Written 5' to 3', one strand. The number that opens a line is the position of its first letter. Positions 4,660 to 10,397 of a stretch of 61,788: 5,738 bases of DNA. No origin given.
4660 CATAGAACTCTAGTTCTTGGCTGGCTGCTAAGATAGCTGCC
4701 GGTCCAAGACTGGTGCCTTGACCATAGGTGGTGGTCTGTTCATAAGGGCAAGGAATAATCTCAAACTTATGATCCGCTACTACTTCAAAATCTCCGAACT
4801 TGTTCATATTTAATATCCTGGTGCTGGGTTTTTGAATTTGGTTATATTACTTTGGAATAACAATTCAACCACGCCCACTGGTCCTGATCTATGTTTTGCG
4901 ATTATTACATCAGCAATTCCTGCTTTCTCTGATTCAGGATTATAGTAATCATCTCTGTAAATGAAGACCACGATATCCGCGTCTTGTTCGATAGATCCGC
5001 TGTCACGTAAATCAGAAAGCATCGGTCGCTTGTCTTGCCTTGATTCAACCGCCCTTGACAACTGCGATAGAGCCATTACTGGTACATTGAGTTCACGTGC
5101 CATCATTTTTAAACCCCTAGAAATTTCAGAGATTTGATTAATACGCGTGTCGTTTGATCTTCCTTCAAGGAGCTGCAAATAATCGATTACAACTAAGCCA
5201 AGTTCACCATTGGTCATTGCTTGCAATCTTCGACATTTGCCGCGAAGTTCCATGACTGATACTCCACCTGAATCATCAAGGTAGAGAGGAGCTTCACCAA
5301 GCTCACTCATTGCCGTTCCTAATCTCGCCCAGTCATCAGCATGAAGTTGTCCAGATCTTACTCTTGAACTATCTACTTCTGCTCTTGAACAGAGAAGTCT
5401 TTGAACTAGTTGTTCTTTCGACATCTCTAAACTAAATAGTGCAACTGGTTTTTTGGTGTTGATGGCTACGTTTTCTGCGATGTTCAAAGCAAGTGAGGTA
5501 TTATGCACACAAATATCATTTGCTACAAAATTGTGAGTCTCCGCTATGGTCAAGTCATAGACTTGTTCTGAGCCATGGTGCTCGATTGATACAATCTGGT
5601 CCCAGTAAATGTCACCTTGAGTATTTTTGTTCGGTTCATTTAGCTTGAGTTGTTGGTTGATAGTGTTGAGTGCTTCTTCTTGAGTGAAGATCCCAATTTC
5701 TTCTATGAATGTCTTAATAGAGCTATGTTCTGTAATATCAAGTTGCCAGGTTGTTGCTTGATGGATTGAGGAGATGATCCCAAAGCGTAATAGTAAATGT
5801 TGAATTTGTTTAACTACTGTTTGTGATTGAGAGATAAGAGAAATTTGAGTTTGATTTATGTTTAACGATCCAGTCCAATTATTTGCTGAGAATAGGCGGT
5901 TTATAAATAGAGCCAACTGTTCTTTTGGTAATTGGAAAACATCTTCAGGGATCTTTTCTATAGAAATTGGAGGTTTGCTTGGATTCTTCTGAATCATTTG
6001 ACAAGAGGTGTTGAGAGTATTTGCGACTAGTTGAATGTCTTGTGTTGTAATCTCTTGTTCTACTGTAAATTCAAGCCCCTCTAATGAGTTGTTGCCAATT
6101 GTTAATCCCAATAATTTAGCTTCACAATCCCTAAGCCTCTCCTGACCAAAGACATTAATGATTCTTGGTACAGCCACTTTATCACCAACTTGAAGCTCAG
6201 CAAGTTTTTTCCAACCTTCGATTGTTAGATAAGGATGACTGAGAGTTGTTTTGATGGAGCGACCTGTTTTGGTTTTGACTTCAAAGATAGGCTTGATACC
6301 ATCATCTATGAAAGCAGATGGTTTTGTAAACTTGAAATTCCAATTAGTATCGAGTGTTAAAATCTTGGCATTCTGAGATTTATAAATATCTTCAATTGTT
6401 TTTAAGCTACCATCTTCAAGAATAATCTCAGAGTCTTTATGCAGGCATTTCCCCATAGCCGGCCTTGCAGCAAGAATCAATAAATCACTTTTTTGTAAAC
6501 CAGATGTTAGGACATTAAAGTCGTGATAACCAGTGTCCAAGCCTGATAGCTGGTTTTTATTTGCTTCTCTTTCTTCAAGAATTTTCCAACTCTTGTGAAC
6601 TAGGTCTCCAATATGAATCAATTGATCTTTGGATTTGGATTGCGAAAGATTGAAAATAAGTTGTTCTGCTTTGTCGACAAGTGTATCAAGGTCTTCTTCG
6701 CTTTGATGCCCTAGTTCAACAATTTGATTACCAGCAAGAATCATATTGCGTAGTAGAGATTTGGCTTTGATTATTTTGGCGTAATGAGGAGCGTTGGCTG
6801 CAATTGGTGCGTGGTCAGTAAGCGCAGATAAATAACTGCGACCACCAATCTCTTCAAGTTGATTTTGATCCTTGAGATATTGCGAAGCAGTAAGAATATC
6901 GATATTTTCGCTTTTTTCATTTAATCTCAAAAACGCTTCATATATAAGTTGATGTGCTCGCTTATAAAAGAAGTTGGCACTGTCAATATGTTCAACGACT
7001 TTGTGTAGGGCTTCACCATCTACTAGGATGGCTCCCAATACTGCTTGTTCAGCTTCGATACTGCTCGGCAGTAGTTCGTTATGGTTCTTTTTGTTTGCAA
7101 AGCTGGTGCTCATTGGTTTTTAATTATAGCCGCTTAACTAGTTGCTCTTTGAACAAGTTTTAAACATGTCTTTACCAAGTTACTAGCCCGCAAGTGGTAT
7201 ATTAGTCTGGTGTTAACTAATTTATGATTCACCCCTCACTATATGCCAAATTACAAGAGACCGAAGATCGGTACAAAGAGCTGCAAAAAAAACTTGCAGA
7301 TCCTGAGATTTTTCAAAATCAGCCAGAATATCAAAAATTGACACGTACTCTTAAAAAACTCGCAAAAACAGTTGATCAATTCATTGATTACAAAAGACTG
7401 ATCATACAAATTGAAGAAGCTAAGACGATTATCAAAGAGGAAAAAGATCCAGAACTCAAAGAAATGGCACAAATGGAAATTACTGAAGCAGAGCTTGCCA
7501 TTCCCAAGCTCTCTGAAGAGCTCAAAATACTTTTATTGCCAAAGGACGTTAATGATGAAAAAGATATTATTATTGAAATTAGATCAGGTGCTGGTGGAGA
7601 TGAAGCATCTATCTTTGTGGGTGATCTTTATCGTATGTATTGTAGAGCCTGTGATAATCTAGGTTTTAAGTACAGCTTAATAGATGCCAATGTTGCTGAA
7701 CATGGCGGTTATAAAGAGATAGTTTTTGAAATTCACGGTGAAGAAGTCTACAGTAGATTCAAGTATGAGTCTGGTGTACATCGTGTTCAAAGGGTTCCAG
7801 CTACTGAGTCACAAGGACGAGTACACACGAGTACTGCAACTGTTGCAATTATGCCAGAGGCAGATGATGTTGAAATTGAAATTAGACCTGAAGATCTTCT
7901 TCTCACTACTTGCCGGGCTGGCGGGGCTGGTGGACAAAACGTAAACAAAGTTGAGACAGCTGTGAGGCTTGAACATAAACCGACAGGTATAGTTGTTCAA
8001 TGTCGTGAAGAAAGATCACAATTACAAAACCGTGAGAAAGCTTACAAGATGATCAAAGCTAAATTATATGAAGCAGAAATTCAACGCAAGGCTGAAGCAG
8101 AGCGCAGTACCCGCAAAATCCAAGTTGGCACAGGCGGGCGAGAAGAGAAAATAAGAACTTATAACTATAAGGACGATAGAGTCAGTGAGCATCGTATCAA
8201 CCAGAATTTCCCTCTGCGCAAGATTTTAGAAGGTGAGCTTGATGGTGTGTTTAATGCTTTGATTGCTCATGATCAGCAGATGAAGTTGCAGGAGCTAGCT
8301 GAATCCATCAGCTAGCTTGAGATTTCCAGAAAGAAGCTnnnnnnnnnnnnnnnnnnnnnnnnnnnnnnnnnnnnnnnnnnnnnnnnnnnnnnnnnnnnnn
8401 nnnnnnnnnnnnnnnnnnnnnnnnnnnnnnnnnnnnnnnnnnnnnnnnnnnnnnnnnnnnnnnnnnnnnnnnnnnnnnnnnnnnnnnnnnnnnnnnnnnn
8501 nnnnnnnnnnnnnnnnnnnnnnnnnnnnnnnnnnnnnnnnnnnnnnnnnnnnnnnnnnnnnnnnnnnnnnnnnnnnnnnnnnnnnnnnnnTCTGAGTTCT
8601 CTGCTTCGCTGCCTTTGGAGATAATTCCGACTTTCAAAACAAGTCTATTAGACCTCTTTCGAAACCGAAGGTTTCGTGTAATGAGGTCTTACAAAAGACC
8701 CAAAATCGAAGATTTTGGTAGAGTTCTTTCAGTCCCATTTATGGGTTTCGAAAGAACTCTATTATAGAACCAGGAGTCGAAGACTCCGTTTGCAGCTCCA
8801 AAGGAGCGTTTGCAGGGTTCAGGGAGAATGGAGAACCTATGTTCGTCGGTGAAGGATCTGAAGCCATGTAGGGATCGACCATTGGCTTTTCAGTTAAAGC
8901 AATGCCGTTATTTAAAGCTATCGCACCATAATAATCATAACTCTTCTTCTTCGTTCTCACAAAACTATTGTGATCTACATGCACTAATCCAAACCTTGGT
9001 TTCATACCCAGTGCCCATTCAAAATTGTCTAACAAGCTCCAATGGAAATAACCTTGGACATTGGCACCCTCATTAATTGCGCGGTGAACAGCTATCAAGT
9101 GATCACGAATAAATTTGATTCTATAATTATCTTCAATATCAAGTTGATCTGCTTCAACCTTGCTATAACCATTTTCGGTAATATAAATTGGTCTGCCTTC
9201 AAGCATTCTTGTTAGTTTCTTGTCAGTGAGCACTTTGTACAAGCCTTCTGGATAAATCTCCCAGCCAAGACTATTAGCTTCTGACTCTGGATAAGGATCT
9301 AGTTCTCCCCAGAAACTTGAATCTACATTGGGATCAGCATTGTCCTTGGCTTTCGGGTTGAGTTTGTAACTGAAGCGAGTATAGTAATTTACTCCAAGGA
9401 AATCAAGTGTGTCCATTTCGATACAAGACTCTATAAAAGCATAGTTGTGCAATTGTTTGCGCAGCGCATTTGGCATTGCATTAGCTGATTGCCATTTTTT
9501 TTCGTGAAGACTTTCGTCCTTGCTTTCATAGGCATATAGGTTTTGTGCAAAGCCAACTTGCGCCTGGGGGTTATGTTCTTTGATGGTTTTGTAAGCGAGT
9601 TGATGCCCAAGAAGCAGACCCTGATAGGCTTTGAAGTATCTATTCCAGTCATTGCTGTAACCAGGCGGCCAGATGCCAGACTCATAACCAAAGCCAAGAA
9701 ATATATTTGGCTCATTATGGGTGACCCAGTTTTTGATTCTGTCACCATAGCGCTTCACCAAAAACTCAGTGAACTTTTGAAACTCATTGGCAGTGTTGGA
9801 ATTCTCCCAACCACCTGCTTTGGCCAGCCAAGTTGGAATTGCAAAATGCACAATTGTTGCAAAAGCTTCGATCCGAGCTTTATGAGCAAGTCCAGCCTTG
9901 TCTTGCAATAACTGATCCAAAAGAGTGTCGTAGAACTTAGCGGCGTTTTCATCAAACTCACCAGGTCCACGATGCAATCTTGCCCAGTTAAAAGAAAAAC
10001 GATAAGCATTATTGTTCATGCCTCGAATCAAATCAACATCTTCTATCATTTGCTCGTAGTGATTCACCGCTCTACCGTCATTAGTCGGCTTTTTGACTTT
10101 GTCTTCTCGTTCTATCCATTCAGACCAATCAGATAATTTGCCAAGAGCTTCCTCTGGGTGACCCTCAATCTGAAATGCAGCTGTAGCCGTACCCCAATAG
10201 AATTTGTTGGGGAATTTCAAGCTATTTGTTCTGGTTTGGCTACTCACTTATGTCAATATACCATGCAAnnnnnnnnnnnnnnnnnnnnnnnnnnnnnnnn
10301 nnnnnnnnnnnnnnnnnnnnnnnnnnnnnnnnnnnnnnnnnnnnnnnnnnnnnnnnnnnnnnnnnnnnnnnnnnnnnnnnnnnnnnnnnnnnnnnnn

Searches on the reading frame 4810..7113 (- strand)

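Call 47: search_protein_families(library=pfam, proteins=[window:4810-7113:-], max_evalue=0.00001)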
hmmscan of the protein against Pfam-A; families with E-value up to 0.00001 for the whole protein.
window:4810-7113:- (767 aa): 5 families
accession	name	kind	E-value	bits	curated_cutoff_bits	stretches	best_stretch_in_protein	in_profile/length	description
PF03796.21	DnaB_C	-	2.1e-102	342.3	27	2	538-762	32-255/255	DnaB-like helicase C terminal domain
PF00772.26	DnaB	-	8.7e-31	106.5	23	1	15-116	2-102/103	DnaB-like helicase N terminal domain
PF14890.11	Intein_splicing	-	6.5e-28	97.9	35.8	1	230-538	1-155/155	Intein splicing domain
PF14528.11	LAGLIDADG_3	-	4.3e-11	43.3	22.5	1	398-474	1-82/82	LAGLIDADG-like domain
PF13481.12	AAA_25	-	2e-06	28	27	1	541-685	53-190/195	AAA domain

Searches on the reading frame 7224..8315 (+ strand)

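Call 47: search_protein_families(library=pfam, proteins=[window:7224-8315:+], max_evalue=0.00001)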
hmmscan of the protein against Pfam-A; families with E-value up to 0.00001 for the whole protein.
window:7224-8315:+ (363 aa): 2 families
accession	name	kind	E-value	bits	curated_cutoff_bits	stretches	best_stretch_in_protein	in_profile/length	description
PF03462.23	PCRF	-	2.2e-71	240.1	24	1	14-207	2-194/194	PCRF domain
PF00472.26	RF-1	-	1.4e-37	128.6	35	1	214-324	1-116/116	RF-1 domain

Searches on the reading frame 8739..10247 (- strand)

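Call 25: search_protein_families(library=pfam, proteins=[window:8739-10247:-])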
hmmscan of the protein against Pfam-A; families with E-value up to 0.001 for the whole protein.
window:8739-10247:- (502 aa): 1 family
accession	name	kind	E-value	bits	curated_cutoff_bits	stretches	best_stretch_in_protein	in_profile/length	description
PF00232.24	Glyco_hydro_1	-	1.4e-99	334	22.6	1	11-448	4-452/453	Glycosyl hydrolase family 1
